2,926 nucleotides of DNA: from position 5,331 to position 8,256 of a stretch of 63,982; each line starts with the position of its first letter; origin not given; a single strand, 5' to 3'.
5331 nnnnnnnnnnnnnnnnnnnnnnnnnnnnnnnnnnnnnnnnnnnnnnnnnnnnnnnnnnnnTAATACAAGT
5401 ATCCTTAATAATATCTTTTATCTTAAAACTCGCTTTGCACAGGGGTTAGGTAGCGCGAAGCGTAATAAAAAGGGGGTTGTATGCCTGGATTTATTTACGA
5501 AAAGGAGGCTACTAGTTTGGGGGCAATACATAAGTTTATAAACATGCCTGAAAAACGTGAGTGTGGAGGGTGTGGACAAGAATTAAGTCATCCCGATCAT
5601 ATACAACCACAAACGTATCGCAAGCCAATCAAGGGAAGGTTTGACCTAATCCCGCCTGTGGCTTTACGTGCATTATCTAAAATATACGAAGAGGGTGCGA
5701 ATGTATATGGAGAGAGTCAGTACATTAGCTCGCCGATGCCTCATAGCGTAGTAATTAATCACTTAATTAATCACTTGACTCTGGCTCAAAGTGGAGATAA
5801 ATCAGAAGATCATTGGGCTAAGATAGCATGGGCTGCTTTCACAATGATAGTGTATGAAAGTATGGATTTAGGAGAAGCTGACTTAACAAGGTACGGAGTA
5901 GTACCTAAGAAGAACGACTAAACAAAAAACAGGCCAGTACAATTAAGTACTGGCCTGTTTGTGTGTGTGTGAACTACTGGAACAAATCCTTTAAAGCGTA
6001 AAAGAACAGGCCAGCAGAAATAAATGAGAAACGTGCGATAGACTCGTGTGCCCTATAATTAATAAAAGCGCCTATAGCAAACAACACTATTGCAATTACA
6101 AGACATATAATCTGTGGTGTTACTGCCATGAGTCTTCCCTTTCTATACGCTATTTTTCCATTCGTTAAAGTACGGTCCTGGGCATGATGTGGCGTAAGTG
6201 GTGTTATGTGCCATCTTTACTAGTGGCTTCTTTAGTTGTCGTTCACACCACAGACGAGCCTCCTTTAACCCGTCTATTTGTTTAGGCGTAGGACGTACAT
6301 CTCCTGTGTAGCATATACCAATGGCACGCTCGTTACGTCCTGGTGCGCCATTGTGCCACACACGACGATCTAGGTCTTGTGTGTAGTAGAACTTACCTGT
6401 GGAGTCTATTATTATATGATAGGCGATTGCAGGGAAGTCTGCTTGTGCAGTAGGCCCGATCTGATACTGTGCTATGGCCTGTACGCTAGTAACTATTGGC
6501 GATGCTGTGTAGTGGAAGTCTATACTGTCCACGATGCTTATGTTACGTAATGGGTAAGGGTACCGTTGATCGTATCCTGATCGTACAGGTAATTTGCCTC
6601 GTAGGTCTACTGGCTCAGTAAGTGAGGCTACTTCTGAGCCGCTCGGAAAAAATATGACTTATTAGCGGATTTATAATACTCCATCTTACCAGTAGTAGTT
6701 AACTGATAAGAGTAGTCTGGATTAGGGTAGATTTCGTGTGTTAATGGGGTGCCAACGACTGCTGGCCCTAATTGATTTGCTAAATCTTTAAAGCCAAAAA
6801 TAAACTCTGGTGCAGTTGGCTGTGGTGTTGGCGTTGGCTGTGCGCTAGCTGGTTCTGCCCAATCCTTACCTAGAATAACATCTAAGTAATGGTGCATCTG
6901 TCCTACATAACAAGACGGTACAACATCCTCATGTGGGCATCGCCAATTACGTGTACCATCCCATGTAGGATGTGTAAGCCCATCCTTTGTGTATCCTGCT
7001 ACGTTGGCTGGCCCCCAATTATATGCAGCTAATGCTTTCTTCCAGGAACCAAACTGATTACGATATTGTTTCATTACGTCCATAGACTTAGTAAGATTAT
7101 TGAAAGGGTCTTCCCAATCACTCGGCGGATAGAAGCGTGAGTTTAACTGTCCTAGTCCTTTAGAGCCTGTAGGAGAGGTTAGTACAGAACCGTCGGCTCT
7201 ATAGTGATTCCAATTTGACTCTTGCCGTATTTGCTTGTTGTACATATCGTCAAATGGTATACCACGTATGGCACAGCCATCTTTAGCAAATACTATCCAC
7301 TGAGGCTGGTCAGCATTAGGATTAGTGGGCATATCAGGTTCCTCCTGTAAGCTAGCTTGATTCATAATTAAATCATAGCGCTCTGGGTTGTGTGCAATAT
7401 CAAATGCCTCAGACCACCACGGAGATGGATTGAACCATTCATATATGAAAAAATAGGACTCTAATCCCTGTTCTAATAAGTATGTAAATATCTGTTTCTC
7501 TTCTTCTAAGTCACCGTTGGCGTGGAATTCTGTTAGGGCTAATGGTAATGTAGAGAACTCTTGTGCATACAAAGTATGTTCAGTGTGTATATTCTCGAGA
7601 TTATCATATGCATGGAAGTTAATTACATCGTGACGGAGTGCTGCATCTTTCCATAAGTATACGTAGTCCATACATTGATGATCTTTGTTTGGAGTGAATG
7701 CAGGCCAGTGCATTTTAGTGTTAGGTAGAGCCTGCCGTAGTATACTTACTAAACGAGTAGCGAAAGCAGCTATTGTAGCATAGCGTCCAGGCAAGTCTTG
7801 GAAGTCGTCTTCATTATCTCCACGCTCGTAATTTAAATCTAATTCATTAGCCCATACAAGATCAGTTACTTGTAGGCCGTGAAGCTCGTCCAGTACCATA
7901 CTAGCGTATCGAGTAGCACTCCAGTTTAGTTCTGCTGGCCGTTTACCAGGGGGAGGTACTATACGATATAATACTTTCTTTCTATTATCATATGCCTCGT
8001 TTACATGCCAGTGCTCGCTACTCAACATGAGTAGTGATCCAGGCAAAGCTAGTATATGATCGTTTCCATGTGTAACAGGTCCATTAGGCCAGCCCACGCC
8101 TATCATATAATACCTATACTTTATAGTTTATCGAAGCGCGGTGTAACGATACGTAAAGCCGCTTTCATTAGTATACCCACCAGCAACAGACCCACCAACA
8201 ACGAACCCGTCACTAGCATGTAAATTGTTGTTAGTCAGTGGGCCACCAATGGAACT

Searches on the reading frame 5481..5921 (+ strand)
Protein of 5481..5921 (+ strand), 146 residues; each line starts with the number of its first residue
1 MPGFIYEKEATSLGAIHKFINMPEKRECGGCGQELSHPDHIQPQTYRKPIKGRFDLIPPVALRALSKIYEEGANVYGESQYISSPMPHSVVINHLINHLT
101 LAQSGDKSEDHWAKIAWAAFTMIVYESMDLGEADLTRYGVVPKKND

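Call 50: search_protein_families(library=pfam, proteins=[window:5481-5921:+], max_evalue=0.1)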
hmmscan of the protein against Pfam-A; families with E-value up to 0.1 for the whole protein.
window:5481-5921:+ (146 aa): 1 family
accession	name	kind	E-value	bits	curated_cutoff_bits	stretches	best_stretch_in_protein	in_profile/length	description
PF18909.5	dGTP_diPhyd_N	-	1.4e-10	41.4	27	1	51-126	11-90/99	dATP/dGTP diphosphohydrolase, N-terminal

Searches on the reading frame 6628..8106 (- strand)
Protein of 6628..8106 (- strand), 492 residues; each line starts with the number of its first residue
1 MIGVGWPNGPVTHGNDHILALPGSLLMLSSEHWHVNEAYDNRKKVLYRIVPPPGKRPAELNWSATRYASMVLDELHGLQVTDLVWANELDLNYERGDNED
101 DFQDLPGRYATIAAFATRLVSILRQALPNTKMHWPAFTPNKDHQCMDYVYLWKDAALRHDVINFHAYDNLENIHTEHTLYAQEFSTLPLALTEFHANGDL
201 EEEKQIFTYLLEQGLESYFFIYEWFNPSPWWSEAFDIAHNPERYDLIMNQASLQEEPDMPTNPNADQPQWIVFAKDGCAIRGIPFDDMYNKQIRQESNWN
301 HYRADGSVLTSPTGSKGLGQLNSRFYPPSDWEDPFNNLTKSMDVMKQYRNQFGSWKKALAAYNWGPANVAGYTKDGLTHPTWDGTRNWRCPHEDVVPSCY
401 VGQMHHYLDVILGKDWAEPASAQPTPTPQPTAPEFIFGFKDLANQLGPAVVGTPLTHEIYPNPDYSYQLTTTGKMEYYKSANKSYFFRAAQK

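Call 12: search_protein_families(library=phrogs, proteins=[window:6628-8106:-], max_evalue=0.001)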
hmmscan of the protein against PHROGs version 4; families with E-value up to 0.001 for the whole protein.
window:6628-8106:- (492 aa): 5 families
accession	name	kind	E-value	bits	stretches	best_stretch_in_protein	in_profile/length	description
phrog_669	-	lysis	1.1e-08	33.9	1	288-383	938-1035/1946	endolysin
phrog_28504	-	tail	3.9e-06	26.9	1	281-369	244-330/597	lytic tail fiber protein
phrog_342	-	head and packaging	5.2e-06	25.7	1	286-367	30-113/1235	internal virion protein with endolysin domain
phrog_2013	-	tail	4.8e-05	23.3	1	289-370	486-567/657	lytic tail protein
phrog_1044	-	lysis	0.00019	20.8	1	293-374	243-336/900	endolysin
